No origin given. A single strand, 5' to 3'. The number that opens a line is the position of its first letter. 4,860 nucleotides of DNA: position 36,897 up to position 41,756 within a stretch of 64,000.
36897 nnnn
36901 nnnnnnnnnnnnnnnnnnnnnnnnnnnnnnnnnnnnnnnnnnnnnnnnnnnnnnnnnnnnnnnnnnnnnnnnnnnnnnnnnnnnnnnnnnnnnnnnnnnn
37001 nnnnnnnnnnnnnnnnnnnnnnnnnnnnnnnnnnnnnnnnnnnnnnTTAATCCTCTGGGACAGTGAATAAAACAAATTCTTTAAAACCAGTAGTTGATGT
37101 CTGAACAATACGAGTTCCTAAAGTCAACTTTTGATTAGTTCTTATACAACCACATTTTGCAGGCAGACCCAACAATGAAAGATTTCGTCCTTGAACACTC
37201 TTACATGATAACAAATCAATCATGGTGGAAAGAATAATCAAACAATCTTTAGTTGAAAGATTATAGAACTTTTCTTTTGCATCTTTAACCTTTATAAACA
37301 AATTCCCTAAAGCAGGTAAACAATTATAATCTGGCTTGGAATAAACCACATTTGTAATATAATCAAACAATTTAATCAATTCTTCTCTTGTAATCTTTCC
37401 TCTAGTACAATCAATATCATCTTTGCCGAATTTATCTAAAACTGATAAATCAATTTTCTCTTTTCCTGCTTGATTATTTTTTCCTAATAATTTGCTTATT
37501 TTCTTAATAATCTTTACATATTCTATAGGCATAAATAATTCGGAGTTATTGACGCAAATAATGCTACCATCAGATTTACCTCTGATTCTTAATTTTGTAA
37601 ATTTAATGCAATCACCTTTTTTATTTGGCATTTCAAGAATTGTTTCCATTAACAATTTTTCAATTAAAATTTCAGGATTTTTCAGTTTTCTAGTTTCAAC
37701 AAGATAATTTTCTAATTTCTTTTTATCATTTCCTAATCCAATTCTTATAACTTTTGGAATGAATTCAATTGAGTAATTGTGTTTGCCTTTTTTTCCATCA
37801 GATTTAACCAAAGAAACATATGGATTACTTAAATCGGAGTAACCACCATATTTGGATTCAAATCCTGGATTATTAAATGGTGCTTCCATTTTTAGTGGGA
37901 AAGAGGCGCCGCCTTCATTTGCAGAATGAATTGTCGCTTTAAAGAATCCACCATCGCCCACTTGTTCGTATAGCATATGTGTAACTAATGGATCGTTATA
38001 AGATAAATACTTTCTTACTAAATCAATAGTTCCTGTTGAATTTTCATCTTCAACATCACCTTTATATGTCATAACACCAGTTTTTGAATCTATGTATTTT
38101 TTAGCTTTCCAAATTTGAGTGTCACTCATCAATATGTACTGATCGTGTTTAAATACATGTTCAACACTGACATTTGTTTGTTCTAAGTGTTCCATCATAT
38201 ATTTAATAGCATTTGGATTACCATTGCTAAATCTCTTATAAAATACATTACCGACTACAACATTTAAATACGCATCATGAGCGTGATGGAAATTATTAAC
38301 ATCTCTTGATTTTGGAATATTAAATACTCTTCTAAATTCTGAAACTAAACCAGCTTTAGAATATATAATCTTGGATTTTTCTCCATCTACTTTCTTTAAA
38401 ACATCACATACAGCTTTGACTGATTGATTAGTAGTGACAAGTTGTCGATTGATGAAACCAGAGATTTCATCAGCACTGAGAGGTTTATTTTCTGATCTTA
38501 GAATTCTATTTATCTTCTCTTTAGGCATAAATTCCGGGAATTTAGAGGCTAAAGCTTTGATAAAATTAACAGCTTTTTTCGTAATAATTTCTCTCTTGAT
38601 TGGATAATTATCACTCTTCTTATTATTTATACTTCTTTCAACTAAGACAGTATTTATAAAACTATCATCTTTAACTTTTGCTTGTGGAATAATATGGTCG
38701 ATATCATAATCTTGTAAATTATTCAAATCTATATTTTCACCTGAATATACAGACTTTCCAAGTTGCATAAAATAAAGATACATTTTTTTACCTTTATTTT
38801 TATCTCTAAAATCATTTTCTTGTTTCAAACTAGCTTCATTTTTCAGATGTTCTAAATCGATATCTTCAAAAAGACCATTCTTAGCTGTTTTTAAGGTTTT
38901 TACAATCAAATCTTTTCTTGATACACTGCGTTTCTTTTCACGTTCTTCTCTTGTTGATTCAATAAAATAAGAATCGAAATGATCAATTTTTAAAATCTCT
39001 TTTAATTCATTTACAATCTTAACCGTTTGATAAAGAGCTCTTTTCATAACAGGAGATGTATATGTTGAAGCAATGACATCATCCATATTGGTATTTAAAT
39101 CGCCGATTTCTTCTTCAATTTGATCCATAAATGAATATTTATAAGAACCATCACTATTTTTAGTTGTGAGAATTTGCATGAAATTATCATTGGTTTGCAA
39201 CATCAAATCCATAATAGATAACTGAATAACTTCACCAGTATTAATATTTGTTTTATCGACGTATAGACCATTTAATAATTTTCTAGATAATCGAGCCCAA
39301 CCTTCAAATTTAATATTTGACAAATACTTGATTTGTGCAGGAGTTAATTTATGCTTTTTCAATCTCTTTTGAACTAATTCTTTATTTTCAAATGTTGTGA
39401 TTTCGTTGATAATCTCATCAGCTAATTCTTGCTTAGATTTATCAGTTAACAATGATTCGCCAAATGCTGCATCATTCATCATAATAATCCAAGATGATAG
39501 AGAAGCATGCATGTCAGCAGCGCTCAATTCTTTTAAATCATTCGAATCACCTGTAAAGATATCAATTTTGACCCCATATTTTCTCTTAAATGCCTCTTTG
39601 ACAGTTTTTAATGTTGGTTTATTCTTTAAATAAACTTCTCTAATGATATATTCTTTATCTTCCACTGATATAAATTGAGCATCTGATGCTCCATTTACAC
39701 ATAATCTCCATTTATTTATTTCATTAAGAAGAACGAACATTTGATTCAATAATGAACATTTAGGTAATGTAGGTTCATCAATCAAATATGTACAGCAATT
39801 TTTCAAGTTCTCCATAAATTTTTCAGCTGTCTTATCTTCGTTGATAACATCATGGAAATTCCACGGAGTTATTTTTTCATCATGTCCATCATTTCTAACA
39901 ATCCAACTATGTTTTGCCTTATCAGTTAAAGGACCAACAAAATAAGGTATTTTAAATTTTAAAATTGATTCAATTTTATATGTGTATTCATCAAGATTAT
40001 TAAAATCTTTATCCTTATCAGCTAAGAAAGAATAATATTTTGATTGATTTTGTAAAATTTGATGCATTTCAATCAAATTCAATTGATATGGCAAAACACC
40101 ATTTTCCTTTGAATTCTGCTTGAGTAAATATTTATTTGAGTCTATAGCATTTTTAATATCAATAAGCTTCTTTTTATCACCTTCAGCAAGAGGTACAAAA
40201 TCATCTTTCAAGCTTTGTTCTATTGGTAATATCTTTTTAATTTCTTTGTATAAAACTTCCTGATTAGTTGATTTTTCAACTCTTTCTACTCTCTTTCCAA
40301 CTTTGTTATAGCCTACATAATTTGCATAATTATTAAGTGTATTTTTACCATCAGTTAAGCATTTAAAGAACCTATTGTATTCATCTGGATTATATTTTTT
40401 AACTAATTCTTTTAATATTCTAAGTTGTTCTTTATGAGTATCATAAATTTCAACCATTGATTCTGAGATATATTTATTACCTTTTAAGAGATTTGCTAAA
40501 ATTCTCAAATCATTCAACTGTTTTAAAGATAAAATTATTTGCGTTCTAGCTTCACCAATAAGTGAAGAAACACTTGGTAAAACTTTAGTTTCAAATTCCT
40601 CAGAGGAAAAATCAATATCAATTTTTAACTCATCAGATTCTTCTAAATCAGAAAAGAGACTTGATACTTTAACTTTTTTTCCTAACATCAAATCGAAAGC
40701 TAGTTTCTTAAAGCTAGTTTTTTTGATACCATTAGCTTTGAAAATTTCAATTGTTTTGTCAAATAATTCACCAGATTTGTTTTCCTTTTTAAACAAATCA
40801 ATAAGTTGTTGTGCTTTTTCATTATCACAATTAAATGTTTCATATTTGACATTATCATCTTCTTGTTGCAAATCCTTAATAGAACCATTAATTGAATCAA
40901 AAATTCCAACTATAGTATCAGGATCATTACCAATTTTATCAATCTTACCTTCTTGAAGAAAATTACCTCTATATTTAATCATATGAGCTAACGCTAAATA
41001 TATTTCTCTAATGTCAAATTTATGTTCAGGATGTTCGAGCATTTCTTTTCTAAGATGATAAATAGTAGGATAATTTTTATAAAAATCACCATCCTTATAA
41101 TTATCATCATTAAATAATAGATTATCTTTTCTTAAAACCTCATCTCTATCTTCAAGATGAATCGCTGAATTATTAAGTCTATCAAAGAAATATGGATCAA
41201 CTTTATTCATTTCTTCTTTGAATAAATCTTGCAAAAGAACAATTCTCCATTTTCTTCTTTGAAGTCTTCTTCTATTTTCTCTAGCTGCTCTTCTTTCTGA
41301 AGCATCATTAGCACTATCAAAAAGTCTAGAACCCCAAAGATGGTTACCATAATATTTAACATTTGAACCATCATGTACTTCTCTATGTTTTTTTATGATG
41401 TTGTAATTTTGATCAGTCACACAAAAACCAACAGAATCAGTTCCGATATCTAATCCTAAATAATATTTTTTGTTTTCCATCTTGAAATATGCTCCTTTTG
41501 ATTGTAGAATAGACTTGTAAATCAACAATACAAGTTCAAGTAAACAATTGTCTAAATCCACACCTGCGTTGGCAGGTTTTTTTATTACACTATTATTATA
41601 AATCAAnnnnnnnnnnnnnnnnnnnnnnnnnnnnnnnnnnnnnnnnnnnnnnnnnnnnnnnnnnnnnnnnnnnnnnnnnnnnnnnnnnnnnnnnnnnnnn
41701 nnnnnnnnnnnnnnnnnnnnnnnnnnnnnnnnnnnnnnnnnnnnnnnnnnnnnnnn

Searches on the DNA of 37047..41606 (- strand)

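Call 47: search_dna_similar(query=L004:10284-11400:+, collection=phages, mode=distant, max_evalue=10, max_rows=30)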
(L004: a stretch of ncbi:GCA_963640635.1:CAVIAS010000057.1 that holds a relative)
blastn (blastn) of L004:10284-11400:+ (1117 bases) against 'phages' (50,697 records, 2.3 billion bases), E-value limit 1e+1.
Records with a match: 109; places in all: 109; records where one place covers at least 80% of the query: 0.
Best place of each record, by identity: 95-99% 8; 90-95% 6; 80-90% 94; 60-80% 1.
By first word of the organism name: Escherichia 43; Helicobacter 14; Shigella 14; Enterobacteria 10; uncultured 5; Yersinia 4; Vibrio 2; bajarodmic 2; Citrobacter 2; Erwinia 2; and 11 more.
By host as written in the record: Escherichia coli 18; - 17; Helicobacter pylori 7; Shigella flexneri 4; Escherichia coli BW25113 3; Shigella sp. 3; Vibrio cholerae O1 El Tor 2; Helicobacter pylori strain 3401 2; and 40 more.
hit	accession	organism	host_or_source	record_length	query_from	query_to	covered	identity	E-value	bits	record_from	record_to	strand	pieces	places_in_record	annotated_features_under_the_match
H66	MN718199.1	Vibrio phage vB_VchM_Kuja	Vibrio cholerae O1 El Tor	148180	2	1078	37%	95.8%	4e+0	682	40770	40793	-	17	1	hypothetical protein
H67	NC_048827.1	Vibrio phage vB_VchM_Kuja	Vibrio cholerae O1 El Tor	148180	2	1078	37%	95.8%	4e+0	682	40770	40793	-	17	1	hypothetical protein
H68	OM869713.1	Dipodfec virus RodF1_13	Dipodomys merriami; specimen_voucher: ...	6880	672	720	4%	80.0%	4e+0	39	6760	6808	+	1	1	replication initiator protein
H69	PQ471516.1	Escherichia phage Turkey5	Escherichia coli Tur5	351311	900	950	5%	76.5%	4e+0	39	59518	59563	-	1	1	hypothetical protein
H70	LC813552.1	Helicobacter phage KHP30T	Helicobacter pylori NY43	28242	1037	1082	4%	80.4%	4e+0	39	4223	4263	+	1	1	hypothetical protein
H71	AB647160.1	Helicobacter phage KHP30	Helicobacter pylori strain 3401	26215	1037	1082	4%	80.4%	4e+0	39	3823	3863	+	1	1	putative DNA helicase, putative DNA repair protein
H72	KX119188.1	Helicobacter phage FrB41M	Helicobacter pylori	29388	1037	1082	4%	80.4%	4e+0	39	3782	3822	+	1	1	putative DNA helicase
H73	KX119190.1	Helicobacter phage Pt4472G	Helicobacter pylori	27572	1037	1082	4%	80.4%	4e+0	39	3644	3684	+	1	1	putative DNA helicase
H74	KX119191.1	Helicobacter phage Pt4497U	Helicobacter pylori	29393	1037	1082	4%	80.4%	4e+0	39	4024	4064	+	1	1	putative DNA helicase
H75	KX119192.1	Helicobacter phage Pt1918U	Helicobacter pylori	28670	1037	1082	4%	80.4%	4e+0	39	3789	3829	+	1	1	putative DNA helicase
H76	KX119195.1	Helicobacter phage FrGC43A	Helicobacter pylori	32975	1037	1082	4%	80.4%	4e+0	39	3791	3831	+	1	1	putative DNA helicase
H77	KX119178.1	Helicobacter phage Pt5303G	Helicobacter pylori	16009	1037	1082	4%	80.4%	4e+0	39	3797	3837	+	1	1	DNA repair protein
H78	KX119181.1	Helicobacter phage Pt259G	Helicobacter pylori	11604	1037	1082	4%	80.4%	4e+0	39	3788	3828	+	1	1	DNA repair protein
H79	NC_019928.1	Helicobacter phage KHP30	Helicobacter pylori strain 3401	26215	1037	1082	4%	80.4%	4e+0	39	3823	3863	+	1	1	helicase DnaB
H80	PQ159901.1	Helicobacter phage Pt11468_1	Helicobacter pylori Pt11468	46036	1037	1082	4%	80.4%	4e+0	39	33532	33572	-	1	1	hypothetical protein | putative DNA helicase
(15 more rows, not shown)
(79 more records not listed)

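Call 71: search_dna_similar(query=L058:16344-18420:+, collection=phages, mode=distant, max_evalue=0.5, max_rows=25)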
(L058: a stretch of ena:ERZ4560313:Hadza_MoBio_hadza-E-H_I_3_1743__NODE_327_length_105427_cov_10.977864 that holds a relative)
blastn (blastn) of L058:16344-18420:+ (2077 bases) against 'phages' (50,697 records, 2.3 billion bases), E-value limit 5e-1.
Records with a match: 2; places in all: 2; records where one place covers at least 80% of the query: 0.
Best place of each record, by identity: 80-90% 2.
By first word of the organism name: Streptococcus 2.
By host as written in the record: Streptococcus canis ERR438797 1; Streptococcus canis ERR438798 1.
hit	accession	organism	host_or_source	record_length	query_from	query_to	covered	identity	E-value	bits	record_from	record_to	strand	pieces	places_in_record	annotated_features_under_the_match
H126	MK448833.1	Streptococcus phage Javan87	Streptococcus canis ERR438797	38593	1434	1474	2%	85.7%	5e-2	46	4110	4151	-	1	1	none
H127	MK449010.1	Streptococcus phage Javan90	Streptococcus canis ERR438798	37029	1434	1474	2%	85.7%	5e-2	46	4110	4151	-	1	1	none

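Call 86: search_dna_similar(query=L062:16512-17860:+, collection=phages, mode=distant, max_evalue=1, max_rows=15)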
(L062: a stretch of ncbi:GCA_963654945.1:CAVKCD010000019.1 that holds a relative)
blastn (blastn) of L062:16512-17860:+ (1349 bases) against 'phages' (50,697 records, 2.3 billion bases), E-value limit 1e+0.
Records with a match: 18; places in all: 18; records where one place covers at least 80% of the query: 0.
Best place of each record, by identity: >=99% 1; 95-99% 1; 90-95% 10; 80-90% 6.
By first word of the organism name: bajarodmic 6; Microviridae 4; Vibrio 2; Gokushovirinae 2; Jodiemicrovirus-1 1; Dipodfec 1; Chicken 1; Serratia 1.
By host as written in the record: - 8; Vibrio cholerae O1 El Tor 2; Peromyscus fraterculus 2; Ciona robusta 2; Eurypanopeus depressus 1; Dipodomys merriami; specimen_voucher: NEON01IHV; Tissue Sample Catalog Number: ... 1; Gallus gallus 1; Serratia marcescens IMBG291 1.
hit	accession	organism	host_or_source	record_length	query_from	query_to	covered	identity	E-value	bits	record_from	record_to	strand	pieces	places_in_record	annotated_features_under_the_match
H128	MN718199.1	Vibrio phage vB_VchM_Kuja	Vibrio cholerae O1 El Tor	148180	703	942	9%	86.1%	4e-1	129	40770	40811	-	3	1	hypothetical protein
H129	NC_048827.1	Vibrio phage vB_VchM_Kuja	Vibrio cholerae O1 El Tor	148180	703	942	9%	86.1%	4e-1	129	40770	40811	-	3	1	hypothetical protein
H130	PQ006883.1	bajarodmic virus 1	Chaetodipus spinatus feces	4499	1143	1180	3%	86.8%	3e-2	47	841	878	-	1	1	major capsid protein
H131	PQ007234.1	bajarodmic virus 1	Chaetodipus spinatus feces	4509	1143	1180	3%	86.8%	3e-2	47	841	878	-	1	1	major capsid protein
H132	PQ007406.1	bajarodmic virus 1131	Chaetodipus spinatus feces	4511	1143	1180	3%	86.8%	3e-2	47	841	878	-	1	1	major capsid protein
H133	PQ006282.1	bajarodmic virus 184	Peromyscus fraterculus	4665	1211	1246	3%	86.1%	4e-1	44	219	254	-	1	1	major capsid protein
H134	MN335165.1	Jodiemicrovirus-1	Eurypanopeus depressus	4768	1216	1246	2%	96.8%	8e-4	53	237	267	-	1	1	major capsid protein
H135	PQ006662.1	bajarodmic virus 500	Peromyscus fraterculus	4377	1218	1246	2%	100.0%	2e-4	54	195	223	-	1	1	major capsid protein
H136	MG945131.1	Microviridae sp.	pig feces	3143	1216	1246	2%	93.5%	9e-3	48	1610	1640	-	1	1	similar to VP1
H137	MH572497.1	Microviridae sp.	Ciona robusta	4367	1216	1246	2%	90.3%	4e-1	44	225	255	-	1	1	major capsid protein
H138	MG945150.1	Microviridae sp.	pig feces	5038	1216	1246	2%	90.3%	4e-1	44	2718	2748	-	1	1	similar to VP1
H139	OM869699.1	Dipodfec virus RodF1_63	Dipodomys merriami; specimen_voucher: ...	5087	1216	1246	2%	90.3%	4e-1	44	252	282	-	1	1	major capsid protein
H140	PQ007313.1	bajarodmic virus 1042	Neotoma bryanti feces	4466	1216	1246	2%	90.3%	4e-1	44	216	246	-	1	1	major capsid protein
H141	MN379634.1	Chicken microvirus mg6_154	Gallus gallus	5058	1216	1245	2%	93.3%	3e-2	46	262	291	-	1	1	major capsid protein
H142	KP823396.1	Gokushovirinae GNX3R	-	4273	1216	1243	2%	92.9%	4e-1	43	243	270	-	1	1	putative major capsid protein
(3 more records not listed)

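Call 87: get_annotated_region(hit=H135, flank=5000)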
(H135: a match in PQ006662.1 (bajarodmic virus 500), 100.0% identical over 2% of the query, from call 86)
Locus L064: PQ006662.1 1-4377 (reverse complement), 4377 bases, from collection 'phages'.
description: Bajarodmic virus 500 isolate BGG_059_26, complete genome.
organism: bajarodmic virus 500 (NCBI taxid 3343552)
taxonomy: Viruses; Monodnaviria; Sangervirae; Phixviricota; Malgrandaviricetes; Petitvirales; Microviridae; Microvirus
host: Peromyscus fraterculus; source: feces; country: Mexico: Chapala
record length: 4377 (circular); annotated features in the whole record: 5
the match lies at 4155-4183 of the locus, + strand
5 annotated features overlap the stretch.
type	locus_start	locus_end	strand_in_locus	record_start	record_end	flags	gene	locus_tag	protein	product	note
CDS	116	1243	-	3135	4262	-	-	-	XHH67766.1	replication initiator protein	-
CDS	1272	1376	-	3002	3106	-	-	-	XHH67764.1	hypothetical protein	-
CDS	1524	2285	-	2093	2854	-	-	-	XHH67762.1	DNA pilot protein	-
CDS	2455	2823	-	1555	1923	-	-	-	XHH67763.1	hypothetical protein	-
CDS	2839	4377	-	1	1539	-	-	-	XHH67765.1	major capsid protein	-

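Call 88: get_annotated_region(hit=H134, flank=5000)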
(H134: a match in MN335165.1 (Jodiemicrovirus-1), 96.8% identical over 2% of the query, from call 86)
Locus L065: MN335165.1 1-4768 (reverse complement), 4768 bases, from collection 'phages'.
description: Jodiemicrovirus-1 isolate AB001_006, complete genome.
organism: Jodiemicrovirus-1 (NCBI taxid 2603850)
taxonomy: Viruses; Monodnaviria; Sangervirae; Phixviricota; Malgrandaviricetes; Petitvirales; Microviridae; Gokushovirinae
host: Eurypanopeus depressus; source: hepatopancreas; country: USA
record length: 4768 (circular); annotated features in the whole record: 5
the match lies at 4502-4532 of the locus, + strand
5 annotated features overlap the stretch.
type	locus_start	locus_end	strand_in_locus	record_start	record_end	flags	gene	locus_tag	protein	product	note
CDS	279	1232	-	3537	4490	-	-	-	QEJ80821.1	replication initiator protein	-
CDS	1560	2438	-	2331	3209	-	-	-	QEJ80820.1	minor capsid protein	-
CDS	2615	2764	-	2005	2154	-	-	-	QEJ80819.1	hypothetical protein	ORF7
CDS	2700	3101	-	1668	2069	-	-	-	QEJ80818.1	hypothetical protein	ORF6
CDS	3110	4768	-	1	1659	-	-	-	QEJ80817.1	major capsid protein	-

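Call 89: get_annotated_region(hit=H136, flank=5000)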
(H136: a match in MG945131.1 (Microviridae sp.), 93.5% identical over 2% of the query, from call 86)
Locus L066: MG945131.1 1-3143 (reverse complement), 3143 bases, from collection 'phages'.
description: UNVERIFIED: Microviridae sp. isolate 149-18011, complete genome.
organism: Microviridae sp. (NCBI taxid 2202644)
taxonomy: Viruses; Monodnaviria; Sangervirae; Phixviricota; Malgrandaviricetes; Petitvirales; Microviridae
host: -; source: pig feces; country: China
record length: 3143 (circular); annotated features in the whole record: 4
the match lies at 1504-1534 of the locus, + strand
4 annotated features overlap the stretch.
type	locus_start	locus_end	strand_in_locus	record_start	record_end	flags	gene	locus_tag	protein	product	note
misc_feature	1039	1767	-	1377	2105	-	-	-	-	-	similar to VP1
misc_feature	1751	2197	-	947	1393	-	-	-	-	-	similar to VP3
misc_feature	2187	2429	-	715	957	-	-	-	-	-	similar to VP5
misc_feature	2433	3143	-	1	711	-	-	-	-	-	similar to VP4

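Call 90: get_annotated_region(hit=H141, flank=5500)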
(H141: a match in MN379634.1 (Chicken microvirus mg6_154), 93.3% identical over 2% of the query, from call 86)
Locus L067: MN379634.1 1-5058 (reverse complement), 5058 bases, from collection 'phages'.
description: Chicken microvirus mg6_154, complete genome.
organism: Chicken microvirus mg6_154 (NCBI taxid 2720919)
taxonomy: Viruses; Monodnaviria; Sangervirae; Phixviricota; Malgrandaviricetes; Petitvirales; Microviridae; Microvirus
host: Gallus gallus; source: tracheal swab; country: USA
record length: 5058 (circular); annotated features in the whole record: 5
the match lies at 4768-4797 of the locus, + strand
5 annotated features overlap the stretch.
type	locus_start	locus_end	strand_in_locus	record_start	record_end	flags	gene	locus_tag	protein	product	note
CDS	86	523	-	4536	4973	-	-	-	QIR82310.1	internal scaffolding protein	similar to PHA00099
CDS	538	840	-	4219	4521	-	-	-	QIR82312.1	nonstructural protein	Simialr to PHA00198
CDS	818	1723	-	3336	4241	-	-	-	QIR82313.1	replication initiator protein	similar to PHA00330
CDS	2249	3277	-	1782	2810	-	-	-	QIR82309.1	DNA pilot protein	similar to PHA00327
CDS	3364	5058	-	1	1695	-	-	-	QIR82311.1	major capsid protein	similar to PHA00363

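Call 91: get_annotated_region(hit=H130, flank=5000)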
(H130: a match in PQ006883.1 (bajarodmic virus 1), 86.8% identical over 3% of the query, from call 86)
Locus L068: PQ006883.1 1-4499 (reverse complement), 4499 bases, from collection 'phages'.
description: Bajarodmic virus 1 isolate BGG_073_11, complete genome.
organism: bajarodmic virus 1 (NCBI taxid 3343805)
taxonomy: Viruses; Monodnaviria; Sangervirae; Phixviricota; Malgrandaviricetes; Petitvirales; Microviridae; Microvirus
host: -; source: Chaetodipus spinatus feces; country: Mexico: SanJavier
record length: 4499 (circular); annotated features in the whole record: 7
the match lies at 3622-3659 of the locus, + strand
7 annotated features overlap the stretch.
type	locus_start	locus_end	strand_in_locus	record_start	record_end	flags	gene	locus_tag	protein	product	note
CDS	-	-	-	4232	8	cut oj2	-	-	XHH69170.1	nonstructural protein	-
CDS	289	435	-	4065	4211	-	-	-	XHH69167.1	hypothetical protein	-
CDS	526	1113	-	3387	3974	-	-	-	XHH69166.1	hypothetical protein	-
CDS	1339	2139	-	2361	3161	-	-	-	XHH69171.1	replication initiator protein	-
CDS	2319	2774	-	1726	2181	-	-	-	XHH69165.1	DNA pilot protein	-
CDS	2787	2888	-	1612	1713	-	-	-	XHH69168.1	hypothetical protein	-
CDS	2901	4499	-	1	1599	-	-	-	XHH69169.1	major capsid protein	-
